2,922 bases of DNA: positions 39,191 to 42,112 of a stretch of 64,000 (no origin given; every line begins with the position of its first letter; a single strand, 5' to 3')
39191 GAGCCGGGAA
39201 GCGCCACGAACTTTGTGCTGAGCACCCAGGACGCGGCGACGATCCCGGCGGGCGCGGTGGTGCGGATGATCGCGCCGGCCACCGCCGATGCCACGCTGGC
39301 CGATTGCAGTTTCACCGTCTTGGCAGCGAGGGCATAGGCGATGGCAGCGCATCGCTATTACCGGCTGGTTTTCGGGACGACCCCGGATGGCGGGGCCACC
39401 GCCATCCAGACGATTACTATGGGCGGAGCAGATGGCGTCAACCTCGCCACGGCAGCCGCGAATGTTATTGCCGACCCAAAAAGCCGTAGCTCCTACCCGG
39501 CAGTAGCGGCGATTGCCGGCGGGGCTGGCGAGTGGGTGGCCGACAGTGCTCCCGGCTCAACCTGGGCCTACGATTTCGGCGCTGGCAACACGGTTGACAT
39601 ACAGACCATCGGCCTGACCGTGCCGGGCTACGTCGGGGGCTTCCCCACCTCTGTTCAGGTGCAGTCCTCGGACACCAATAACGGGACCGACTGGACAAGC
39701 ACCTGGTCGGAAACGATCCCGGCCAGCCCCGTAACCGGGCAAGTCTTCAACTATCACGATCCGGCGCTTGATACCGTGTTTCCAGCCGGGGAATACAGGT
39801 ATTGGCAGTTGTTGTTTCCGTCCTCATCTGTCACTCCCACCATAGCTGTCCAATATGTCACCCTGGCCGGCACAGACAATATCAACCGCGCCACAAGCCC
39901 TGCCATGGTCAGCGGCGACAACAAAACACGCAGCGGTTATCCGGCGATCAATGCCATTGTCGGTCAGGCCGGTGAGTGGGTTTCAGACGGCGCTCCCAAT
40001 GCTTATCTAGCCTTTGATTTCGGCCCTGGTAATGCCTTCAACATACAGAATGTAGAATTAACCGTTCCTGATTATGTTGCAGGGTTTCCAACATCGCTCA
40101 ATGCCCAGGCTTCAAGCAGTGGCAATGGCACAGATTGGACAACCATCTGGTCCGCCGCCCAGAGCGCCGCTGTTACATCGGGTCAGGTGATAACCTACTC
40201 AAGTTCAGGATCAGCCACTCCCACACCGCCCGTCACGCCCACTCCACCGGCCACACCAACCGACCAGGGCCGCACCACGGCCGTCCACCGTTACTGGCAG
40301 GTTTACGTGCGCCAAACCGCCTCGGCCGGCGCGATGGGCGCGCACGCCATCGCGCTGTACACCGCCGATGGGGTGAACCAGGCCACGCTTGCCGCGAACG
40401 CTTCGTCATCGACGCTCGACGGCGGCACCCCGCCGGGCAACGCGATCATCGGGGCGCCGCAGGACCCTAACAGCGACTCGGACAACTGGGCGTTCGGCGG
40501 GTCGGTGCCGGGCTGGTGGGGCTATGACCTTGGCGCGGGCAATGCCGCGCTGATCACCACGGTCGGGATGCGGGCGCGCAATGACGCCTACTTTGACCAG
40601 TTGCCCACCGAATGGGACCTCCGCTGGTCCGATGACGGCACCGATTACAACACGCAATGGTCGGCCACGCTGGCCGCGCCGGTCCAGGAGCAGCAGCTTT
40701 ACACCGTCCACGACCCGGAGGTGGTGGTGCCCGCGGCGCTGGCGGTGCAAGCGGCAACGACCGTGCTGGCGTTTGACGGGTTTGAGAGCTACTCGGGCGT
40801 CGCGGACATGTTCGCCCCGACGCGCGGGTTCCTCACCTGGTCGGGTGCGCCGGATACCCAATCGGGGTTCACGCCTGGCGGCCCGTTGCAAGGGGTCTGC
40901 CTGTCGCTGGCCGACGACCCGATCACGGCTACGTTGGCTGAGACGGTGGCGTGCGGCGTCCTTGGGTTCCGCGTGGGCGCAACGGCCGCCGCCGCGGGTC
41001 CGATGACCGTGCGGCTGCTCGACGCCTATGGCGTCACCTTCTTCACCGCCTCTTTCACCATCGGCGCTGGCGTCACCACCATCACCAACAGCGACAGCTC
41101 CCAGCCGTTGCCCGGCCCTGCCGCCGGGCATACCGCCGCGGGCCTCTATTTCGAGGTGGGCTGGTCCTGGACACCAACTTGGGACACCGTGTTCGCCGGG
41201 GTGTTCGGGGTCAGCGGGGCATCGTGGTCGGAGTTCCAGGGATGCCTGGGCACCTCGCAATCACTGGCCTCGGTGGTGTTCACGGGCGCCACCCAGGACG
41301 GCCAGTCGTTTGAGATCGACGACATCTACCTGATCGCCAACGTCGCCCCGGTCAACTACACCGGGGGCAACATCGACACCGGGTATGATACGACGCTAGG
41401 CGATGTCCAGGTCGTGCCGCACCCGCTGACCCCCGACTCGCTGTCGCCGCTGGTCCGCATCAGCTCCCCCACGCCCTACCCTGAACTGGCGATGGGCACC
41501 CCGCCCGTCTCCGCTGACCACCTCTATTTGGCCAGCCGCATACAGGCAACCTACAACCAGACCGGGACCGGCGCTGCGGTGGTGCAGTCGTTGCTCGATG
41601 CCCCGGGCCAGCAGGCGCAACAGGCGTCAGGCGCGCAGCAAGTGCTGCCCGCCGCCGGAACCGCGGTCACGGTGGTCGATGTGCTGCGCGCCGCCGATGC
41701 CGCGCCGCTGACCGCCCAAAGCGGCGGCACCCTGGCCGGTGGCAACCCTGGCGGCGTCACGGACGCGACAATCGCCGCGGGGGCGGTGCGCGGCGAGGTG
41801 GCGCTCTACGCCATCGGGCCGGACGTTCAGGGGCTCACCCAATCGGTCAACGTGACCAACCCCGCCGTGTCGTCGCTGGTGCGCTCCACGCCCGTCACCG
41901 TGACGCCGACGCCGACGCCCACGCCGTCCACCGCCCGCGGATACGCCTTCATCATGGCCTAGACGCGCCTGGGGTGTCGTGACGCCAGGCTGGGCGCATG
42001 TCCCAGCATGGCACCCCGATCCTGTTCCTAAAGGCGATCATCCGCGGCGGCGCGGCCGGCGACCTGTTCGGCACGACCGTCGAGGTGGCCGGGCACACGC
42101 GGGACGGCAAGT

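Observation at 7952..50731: A 23-nt box, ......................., ends exactly at the ATG of five unrelated late genes and has three further variants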

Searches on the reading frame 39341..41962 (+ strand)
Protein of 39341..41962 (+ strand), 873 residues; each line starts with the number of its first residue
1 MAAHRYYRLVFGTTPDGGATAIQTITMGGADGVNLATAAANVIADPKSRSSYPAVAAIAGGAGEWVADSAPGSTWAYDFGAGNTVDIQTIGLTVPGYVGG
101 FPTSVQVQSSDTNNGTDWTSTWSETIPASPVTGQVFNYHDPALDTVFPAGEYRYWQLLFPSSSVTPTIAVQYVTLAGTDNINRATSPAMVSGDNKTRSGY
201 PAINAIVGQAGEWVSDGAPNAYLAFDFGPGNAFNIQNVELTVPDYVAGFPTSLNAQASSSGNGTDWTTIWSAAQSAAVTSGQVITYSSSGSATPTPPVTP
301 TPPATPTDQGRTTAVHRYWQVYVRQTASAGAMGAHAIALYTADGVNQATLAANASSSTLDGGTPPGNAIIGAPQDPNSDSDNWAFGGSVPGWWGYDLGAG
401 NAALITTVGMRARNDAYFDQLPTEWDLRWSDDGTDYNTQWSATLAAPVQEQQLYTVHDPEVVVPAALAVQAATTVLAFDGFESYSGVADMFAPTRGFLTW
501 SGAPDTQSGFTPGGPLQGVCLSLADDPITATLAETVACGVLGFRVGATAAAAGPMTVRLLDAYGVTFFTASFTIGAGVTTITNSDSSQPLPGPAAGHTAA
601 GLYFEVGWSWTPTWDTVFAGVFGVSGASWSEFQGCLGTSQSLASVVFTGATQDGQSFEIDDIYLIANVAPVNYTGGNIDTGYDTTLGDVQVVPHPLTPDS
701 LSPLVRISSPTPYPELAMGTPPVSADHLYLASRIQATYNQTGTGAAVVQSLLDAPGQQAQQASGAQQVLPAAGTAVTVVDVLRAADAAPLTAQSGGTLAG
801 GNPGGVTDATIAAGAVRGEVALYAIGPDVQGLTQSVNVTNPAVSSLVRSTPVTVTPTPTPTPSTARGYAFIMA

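Call 76: search_protein_families(library=phrogs, proteins=[window:39341-41962:+], max_evalue=0.001)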
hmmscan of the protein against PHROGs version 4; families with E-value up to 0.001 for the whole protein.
window:39341-41962:+ (873 aa): 0 families

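Call 105: search_protein_families(library=pfam, proteins=[window:39341-41962:+], max_evalue=1)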
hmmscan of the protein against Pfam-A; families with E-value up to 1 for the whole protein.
window:39341-41962:+ (873 aa): 2 families
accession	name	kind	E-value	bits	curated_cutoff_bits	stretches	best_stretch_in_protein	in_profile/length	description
PF22633.2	F5_F8_type_C_2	-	0.00023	22.1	27.8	1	380-443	9-69/91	NedA-like, galactose-binding domain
PF18666.6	CBM64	-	0.47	11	25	0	114-129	38-53/74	Carbohydrate-binding module 64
